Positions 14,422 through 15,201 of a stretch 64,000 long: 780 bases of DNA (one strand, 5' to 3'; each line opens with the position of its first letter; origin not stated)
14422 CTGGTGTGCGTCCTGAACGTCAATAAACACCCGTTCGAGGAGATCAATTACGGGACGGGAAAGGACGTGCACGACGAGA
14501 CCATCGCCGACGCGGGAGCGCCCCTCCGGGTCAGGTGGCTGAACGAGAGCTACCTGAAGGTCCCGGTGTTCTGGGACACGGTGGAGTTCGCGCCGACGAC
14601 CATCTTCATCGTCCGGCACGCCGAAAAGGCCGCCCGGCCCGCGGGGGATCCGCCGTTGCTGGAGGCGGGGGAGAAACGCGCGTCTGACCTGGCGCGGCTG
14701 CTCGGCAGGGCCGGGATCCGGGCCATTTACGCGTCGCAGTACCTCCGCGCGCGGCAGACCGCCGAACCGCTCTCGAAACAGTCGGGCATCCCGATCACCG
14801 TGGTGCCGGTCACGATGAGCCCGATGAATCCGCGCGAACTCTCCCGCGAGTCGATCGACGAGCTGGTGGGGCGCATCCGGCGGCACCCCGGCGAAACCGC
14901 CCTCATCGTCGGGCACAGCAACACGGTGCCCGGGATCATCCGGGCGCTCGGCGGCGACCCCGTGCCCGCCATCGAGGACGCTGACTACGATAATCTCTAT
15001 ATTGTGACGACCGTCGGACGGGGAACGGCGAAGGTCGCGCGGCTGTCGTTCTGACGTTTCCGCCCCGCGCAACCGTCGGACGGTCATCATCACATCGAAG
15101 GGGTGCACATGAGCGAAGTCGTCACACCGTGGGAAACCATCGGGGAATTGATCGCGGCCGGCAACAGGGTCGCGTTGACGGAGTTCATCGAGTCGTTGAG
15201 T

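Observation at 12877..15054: Fusion of a secreted CocE/NonD-type serine hydrolase with a histidine-phosphatase (SixA/PGM-like) domain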

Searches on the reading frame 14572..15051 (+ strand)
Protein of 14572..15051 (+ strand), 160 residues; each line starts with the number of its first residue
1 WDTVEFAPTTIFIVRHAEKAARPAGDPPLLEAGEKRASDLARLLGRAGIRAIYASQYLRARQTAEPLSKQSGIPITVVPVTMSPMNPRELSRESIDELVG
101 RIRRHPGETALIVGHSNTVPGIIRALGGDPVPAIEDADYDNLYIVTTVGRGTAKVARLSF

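Call 12: find_homologous_proteins(query=window:14572-15051:+, max_evalue=0.001)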
Query window:14572-15051:+ (160 aa): 1668 proteins with E <= 0.001 among 1922 candidates; the best 120 are listed.
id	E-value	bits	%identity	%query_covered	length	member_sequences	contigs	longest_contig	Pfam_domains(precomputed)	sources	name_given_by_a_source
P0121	7.2e-70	252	76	97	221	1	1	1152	PF00300.28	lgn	-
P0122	1.0e-56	209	63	97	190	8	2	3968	PF00300.28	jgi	jgi:phosphohistidine phosphatase SixA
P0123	2.1e-55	205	61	98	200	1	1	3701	PF00300.28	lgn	-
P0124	4.9e-55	204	61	97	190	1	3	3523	PF00300.28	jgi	jgi:phosphohistidine phosphatase SixA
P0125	8.7e-55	203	61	98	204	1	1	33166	PF00300.28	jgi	jgi:phosphohistidine phosphatase SixA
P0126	2.5e-54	202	58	99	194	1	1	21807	PF00300.28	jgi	jgi:phosphohistidine phosphatase SixA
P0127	4.2e-54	201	59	98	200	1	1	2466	PF00300.28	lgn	-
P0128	5.1e-54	201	60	98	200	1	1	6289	PF00300.28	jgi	jgi:phosphohistidine phosphatase SixA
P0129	7.1e-54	200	60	98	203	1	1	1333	PF00300.28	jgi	jgi:phosphohistidine phosphatase SixA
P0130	9.3e-54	200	58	98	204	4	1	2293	PF00300.28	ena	-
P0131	9.4e-54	200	58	98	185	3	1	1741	PF00300.28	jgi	jgi:phosphohistidine phosphatase SixA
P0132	2.0e-53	199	62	96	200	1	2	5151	PF00300.28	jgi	jgi:phosphohistidine phosphatase SixA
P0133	3.3e-53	198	58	98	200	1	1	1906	PF00300.28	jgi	jgi:phosphohistidine phosphatase SixA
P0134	4.5e-53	198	61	96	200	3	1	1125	PF00300.28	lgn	-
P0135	5.6e-53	197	59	98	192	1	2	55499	PF00300.28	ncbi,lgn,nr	ncbi:MAG: histidine phosphatase family protein [Acidobacteria bacterium]|nr:histidine phosphatase fa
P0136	6.0e-53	197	59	98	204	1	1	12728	PF00300.28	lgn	-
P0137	1.7e-52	196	61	96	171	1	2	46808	PF00300.28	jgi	jgi:broad specificity phosphatase PhoE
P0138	1.8e-52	196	59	97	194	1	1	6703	PF00300.28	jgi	jgi:phosphohistidine phosphatase SixA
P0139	2.2e-52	195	61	96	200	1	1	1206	PF00300.28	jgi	jgi:broad specificity phosphatase PhoE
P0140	3.0e-52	195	61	96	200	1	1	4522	PF00300.28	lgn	-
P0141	3.2e-52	195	56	98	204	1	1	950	PF00300.28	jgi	jgi:phosphohistidine phosphatase SixA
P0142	4.3e-52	194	59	98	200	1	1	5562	PF00300.28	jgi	jgi:phosphohistidine phosphatase SixA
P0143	4.9e-52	194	59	96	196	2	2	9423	PF00300.28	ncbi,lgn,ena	-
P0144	7.7e-52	194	61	96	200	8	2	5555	PF00300.28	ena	-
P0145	1.2e-51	193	61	96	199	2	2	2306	PF00300.28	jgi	jgi:phosphohistidine phosphatase SixA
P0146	1.3e-51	193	58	97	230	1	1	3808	PF00300.28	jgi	jgi:broad specificity phosphatase PhoE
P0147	1.3e-51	193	58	98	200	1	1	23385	PF00300.28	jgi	jgi:phosphohistidine phosphatase SixA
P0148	2.5e-51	192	61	96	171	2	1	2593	PF00300.28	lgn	-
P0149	2.7e-51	192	57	98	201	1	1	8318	PF00300.28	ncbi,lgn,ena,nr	ncbi:MAG TPA: phosphoglycerate mutase family protein [Blastocatellia bacterium]|nr:phosphoglycerate 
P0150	5.1e-51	191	59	96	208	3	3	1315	PF00300.28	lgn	-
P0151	5.1e-51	191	57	98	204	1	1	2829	PF00300.28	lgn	-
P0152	6.4e-51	191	54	97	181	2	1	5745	PF00300.28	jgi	jgi:broad specificity phosphatase PhoE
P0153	7.2e-51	190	56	98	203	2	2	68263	PF00300.28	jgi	jgi:phosphohistidine phosphatase SixA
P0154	7.3e-51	190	62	96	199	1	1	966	PF00300.28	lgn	-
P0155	7.5e-51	190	55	98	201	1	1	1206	PF00300.28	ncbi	-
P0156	8.8e-51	190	56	97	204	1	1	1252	PF00300.28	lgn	-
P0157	1.0e-50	190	59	97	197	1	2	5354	PF00300.28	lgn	-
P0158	1.1e-50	190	56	98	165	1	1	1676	PF00300.28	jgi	jgi:broad specificity phosphatase PhoE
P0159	1.2e-50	190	56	98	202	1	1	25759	PF00300.28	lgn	-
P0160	1.3e-50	190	54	98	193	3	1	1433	PF00300.28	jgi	-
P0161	1.5e-50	189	55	98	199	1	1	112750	PF00300.28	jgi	jgi:phosphohistidine phosphatase SixA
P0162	1.8e-50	189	59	96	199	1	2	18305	PF00300.28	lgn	-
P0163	1.9e-50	189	60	96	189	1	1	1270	PF00300.28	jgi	jgi:phosphohistidine phosphatase SixA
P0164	2.5e-50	189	60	96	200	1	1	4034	PF00300.28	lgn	-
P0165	2.6e-50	189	60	96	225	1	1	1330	PF00300.28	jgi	-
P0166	3.0e-50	188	60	96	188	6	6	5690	PF00300.28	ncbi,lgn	-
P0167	3.2e-50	188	60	96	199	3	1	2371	PF00300.28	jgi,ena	-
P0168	3.6e-50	188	54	98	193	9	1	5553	PF00300.28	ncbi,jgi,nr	ncbi:MAG TPA: phosphoglycerate mutase family protein [Blastocatellia bacterium]|jgi:phosphohistidine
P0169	3.8e-50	188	57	98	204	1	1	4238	PF00300.28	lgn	-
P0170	4.0e-50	188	57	96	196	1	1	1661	PF00300.28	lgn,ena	-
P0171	4.3e-50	188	58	96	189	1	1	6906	PF00300.28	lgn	-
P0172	4.5e-50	188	61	96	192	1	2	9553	PF00300.28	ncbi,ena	ncbi:MAG: histidine phosphatase family protein [Acidobacteriota bacterium]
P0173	4.6e-50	188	56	98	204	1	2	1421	PF00300.28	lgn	-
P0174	6.4e-50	187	59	96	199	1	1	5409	PF00300.28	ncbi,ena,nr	ncbi:MAG TPA: phosphoglycerate mutase family protein [Blastocatellia bacterium]|nr:phosphoglycerate 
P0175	6.5e-50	187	56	98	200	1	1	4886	PF00300.28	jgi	jgi:phosphohistidine phosphatase SixA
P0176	7.9e-50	187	54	97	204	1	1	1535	PF00300.28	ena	-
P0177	9.4e-50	187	60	96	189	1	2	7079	PF00300.28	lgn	-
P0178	9.7e-50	187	58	96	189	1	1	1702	PF00300.28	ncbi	-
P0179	1.1e-49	187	58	96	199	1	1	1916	PF00300.28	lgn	-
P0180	1.2e-49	187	54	98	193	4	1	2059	PF00300.28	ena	-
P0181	1.3e-49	186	56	98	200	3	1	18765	PF00300.28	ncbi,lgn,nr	ncbi:MAG: hypothetical protein QOJ64_1444 [Acidobacteriota bacterium]|nr:hypothetical protein [Acido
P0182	1.3e-49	186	61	96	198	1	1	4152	PF00300.28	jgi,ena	-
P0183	1.4e-49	186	55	98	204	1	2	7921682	PF00300.28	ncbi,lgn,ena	ncbi:MAG: phosphoglycerate mutase family protein [Blastocatellia bacterium]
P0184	1.5e-49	186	56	97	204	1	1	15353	PF00300.28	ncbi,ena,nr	ncbi:MAG TPA: phosphoglycerate mutase family protein [Pyrinomonadaceae bacterium]|nr:phosphoglycerat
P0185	1.6e-49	186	53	98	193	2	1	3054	PF00300.28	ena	-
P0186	1.8e-49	186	58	96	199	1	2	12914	PF00300.28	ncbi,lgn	-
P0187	2.0e-49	186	56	98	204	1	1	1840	PF00300.28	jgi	jgi:phosphohistidine phosphatase SixA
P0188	2.3e-49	186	59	96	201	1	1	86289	PF00300.28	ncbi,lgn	-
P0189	2.3e-49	186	61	94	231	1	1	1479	PF00300.28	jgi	jgi:phosphohistidine phosphatase SixA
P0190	3.0e-49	185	57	99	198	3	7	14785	PF00300.28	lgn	-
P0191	3.5e-49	185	58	96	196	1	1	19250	PF00300.28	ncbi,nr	ncbi:MAG: phosphoglycerate mutase family protein [Blastocatellia bacterium]|nr:phosphoglycerate muta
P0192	3.9e-49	185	59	97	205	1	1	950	PF00300.28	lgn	-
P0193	4.7e-49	185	56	96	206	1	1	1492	PF00300.28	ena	-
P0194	4.7e-49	185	55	98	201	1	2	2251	PF00300.28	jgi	jgi:phosphohistidine phosphatase SixA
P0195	5.2e-49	184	58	96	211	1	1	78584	PF00300.28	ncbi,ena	-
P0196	5.7e-49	184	55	97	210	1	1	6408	PF00300.28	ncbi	ncbi:MAG: phosphoglycerate mutase family protein [Pyrinomonadaceae bacterium]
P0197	8.3e-49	184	58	97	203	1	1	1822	PF00300.28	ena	-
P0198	9.3e-49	184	58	96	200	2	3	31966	PF00300.28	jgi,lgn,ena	-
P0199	9.3e-49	184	58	96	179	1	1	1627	PF00300.28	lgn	-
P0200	9.9e-49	184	58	94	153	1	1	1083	PF00300.28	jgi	jgi:broad specificity phosphatase PhoE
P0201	1.6e-48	183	54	97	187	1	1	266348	PF00300.28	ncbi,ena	-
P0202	1.6e-48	183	59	94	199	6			PF00300.28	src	-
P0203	2.4e-48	182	58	96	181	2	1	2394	PF00300.28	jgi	jgi:broad specificity phosphatase PhoE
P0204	2.6e-48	182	53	98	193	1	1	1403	PF00300.28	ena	-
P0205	2.9e-48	182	57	96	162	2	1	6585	PF00300.28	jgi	-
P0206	2.9e-48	182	57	97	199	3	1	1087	PF00300.28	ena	-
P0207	6.3e-48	181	58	96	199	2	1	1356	PF00300.28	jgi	-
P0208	6.8e-48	181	58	96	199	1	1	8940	PF00300.28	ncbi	-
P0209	1.1e-47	180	57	96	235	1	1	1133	PF00300.28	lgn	-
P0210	1.3e-47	180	58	96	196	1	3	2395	PF00300.28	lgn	-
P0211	1.3e-47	180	54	98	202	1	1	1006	PF00300.28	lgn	-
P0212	1.8e-47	179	51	98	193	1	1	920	PF00300.28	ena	-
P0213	1.8e-47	179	56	96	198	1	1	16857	PF00300.28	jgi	jgi:phosphohistidine phosphatase SixA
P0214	1.9e-47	179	56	98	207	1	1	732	PF00300.28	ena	-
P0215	2.1e-47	179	54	98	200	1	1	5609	PF00300.28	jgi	jgi:phosphohistidine phosphatase SixA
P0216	2.3e-47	179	55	97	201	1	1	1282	PF00300.28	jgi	jgi:phosphohistidine phosphatase SixA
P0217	2.4e-47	179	58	96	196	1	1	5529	PF00300.28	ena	-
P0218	2.4e-47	179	57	96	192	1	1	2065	PF00300.28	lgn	-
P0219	2.4e-47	179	58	96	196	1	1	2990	PF00300.28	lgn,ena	-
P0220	2.7e-47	179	55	96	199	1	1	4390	PF00300.28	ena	-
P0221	3.9e-47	178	54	98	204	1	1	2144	PF00300.28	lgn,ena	-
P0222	4.3e-47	178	58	96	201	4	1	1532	PF00300.28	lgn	-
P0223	4.7e-47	178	58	96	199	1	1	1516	PF00300.28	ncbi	-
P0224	6.7e-47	178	57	96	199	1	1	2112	PF00300.28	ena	-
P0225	7.0e-47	178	58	96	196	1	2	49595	PF00300.28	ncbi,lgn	-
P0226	8.1e-47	177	54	98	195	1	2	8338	PF00300.28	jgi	jgi:phosphohistidine phosphatase SixA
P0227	8.7e-47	177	58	96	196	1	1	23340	PF00300.28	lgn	-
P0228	9.8e-47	177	57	96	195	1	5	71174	PF00300.28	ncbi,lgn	-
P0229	1.1e-46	177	58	96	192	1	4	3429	PF00300.28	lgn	-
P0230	1.3e-46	177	58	96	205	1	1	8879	PF00300.28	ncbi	-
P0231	2.1e-46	176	56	96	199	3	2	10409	PF00300.28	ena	-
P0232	2.1e-46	176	57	96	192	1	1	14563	PF00300.28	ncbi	-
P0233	2.1e-46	176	57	96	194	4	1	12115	PF00300.28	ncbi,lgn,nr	ncbi:MAG TPA: histidine phosphatase family protein [Blastocatellia bacterium]|nr:histidine phosphata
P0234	2.3e-46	176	56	96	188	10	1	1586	PF00300.28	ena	-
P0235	3.0e-46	175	57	97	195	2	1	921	PF00300.28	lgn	-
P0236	3.1e-46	175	57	96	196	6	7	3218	PF00300.28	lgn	-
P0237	3.5e-46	175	58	96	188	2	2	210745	PF00300.28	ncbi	ncbi:MAG: histidine phosphatase family protein [Blastocatellales bacterium]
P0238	4.1e-46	175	57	96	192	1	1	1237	PF00300.28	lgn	-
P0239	5.3e-46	175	58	96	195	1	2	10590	PF00300.28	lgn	-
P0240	5.5e-46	175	55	95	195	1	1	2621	PF00300.28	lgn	-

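Call 14: find_encoding_contigs(protein=P0135, flank=6000, max_places=2)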
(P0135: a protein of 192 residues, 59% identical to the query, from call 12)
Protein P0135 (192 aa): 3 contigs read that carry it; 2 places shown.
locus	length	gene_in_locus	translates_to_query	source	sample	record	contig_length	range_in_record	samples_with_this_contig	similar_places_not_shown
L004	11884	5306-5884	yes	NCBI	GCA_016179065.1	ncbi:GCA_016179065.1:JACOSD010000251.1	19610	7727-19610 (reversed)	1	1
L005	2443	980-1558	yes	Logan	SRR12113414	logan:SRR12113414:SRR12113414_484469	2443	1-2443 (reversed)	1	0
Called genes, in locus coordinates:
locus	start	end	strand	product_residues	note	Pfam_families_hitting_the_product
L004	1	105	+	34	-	?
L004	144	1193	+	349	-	PF23023:Anti-Pycsar_Apyc1 (weak), PF12706:Lactamase_B_2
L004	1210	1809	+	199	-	PF13618:Gluconate_2-dh3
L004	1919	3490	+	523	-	PF00732:GMC_oxred_N, PF00890:FAD_binding_2 (faint), PF01266:DAO (faint), PF01494:FAD_binding_3 (faint), PF05199:GMC_oxred_C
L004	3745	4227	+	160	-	PF02085:Cytochrom_CIII (weak), PF14522:Cytochrome_C7 (weak), PF09699:Paired_CXXCH_1 (faint), PF14537:Cytochrom_c3_2 (faint), PF14522:Cytochrome_C7 (weak)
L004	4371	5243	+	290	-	PF01261:AP_endonuc_2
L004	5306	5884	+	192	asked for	PF00300:His_Phos_1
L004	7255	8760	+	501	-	PF00930:DPPIV_N (faint), PF26549:Tricorn_N, PF26550:Tricorn_2nd, PF07676:PD40 (weak), PF26549:Tricorn_N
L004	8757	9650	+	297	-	PF00756:Esterase, PF00561:Abhydrolase_1 (faint)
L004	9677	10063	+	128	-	-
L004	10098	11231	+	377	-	PF00756:Esterase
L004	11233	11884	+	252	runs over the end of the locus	PF00657:Lipase_GDSL (weak), PF13472:Lipase_GDSL_2, PF17182:OSK (weak)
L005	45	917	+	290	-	PF01261:AP_endonuc_2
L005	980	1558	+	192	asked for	PF00300:His_Phos_1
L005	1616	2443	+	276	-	?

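Call 15: find_encoding_contigs(protein=P0161, flank=6000, max_places=2)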
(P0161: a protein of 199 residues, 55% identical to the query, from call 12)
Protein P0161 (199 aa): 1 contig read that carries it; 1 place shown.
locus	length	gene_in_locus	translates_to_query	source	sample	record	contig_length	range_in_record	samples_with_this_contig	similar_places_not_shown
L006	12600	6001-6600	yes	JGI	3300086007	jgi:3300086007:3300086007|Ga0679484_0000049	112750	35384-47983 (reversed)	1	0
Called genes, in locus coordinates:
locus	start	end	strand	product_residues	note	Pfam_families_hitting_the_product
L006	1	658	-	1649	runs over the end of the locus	PF25778:DUF7948, PF06739:SBBP, PF00801:PKD, PF18911:PKD_4, PF13004:BACON (weak), PF19190:BACON_2 (faint), PF13004:BACON (weak), PF00395:SLH (faint)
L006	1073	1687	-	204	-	-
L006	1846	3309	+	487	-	PF02225:PA (weak), PF04389:Peptidase_M28, PF01546:Peptidase_M20 (weak)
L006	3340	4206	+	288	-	PF00378:ECH_1, PF16113:ECH_2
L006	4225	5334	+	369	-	PF00326:Peptidase_S9 (faint), PF03403:PAF-AH_p_II, PF12740:PETase (faint), PF12146:Hydrolase_4 (weak)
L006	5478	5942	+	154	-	-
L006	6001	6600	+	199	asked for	PF00300:His_Phos_1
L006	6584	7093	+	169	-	PF00583:Acetyltransf_1, PF13673:Acetyltransf_10, PF13508:Acetyltransf_7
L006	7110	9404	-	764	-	PF13620:CarboxypepD_reg, PF13715:CarbopepD_reg_2 (weak), PF07715:Plug (weak), PF00593:TonB_dep_Rec_b-barrel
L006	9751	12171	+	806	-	PF03065:Glyco_hydro_57, PF12055:DUF3536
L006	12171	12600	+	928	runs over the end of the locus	PF00128:Alpha-amylase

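Call 16: find_encoding_contigs(protein=P0183, flank=6000, max_places=2)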
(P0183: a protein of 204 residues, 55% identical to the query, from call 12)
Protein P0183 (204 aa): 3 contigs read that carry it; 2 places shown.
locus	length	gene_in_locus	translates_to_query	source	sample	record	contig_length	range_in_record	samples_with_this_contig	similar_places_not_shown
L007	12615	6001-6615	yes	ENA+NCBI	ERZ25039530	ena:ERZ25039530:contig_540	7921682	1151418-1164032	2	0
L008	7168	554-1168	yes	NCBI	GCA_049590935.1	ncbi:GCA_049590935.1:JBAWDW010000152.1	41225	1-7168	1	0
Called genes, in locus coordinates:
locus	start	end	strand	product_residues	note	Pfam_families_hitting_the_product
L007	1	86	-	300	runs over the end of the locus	PF12844:HTH_19, PF13413:HTH_25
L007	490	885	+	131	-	PF00936:BMC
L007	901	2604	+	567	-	PF00171:Aldedh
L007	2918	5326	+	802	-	-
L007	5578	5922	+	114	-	-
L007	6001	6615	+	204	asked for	PF00300:His_Phos_1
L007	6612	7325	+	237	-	PF08713:DNA_alkylation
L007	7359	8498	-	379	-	PF07885:Ion_trans_2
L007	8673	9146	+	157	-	-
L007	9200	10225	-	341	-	PF05762:VWA_CoxE (weak), PF00092:VWA, PF13519:VWA_2, PF13768:VWA_3 (faint), PF25106:VWA_4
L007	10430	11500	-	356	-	PF00092:VWA, PF13519:VWA_2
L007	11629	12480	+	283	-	PF02660:G3P_acyltransf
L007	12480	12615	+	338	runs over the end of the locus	PF01210:NAD_Gly3P_dh_N, PF02558:ApbA (weak), PF03446:NAD_binding_2 (weak), PF03807:F420_oxidored (weak), PF07479:NAD_Gly3P_dh_C, PF20618:GPD_NAD_C_bact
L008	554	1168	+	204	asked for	PF00300:His_Phos_1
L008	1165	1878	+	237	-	PF08713:DNA_alkylation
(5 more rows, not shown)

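Call 17: search_solved_structures(query=window:14572-15051:+, max_evalue=1, show_alignments=3)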
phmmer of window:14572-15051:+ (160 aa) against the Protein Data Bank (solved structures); distinct sequences matched with E-value up to 1: 13.
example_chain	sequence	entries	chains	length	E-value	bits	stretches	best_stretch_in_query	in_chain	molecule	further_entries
1ebb_A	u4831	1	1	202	0.00015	25.4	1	9-74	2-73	PHOSPHATASE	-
1h2e_A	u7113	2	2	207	0.00016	25.3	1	9-74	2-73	PHOSPHATASE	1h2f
4ij5_A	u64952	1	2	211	0.0067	20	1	11-71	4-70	Phosphoserine phosphatase 1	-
7rmy_A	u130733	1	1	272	0.011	19.3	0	10-44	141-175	De Novo designed tunable homodimer, D_3-337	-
5cwn_A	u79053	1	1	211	0.021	18.4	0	10-68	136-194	Designed helical repeat protein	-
5gg5_A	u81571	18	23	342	0.021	18.4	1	9-123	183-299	Hydrolase, NUDIX family protein | NUDIX family protein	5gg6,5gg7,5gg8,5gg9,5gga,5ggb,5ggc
9cxx_A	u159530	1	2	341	0.044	17.3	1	9-80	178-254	8-oxo-(d)GTP phosphatase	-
4ij6_A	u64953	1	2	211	0.12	15.9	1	12-71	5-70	Phosphoserine phosphatase 1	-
8qma_E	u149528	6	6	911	0.2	15.2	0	59-110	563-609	PAP1 | PAP1, pTAC3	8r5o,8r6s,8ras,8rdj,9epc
7qyg_A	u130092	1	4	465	0.22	15.1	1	64-114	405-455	Aminotransferase TR2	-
7qx0_A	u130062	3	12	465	0.25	14.9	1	64-114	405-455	Aminotransferase TR2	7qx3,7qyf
8s6q_A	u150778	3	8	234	0.26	14.8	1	23-75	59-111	Phosphoglycerate mutase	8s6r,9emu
2qni_A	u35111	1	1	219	0.31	14.6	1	21-79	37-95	Uncharacterized protein Atu0299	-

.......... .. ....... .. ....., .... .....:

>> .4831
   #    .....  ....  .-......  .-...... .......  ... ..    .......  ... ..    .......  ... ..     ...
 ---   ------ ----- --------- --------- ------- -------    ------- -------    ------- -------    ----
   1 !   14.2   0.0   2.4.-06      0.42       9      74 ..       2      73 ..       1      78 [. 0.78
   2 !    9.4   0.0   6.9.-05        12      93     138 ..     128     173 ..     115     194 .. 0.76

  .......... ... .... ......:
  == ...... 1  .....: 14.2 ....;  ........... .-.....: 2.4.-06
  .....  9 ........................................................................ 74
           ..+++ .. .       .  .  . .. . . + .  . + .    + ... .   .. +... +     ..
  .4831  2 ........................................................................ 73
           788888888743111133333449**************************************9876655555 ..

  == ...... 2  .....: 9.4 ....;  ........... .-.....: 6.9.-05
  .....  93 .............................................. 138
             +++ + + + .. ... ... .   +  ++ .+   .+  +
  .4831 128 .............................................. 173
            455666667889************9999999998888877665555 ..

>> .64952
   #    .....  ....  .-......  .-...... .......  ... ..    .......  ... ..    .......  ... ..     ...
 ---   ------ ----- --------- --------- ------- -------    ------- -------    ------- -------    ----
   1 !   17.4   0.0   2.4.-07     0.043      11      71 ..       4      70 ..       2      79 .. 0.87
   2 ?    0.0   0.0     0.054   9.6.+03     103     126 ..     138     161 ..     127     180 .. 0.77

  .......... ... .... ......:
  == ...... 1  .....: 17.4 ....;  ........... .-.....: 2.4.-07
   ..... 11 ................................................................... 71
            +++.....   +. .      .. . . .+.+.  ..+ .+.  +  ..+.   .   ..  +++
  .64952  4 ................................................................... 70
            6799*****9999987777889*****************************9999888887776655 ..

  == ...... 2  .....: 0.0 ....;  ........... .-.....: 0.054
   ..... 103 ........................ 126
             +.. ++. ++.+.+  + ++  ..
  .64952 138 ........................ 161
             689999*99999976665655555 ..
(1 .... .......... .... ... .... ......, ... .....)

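Call 18: find_encoding_contigs(protein=P0121, flank=3000, max_places=2)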
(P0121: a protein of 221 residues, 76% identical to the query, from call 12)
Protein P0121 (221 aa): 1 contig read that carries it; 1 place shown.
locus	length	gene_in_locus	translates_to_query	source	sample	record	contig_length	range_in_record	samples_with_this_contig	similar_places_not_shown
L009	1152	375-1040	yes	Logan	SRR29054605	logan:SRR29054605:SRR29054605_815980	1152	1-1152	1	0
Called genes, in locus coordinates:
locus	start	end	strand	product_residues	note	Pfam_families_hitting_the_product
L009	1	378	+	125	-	?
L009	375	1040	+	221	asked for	PF00300:His_Phos_1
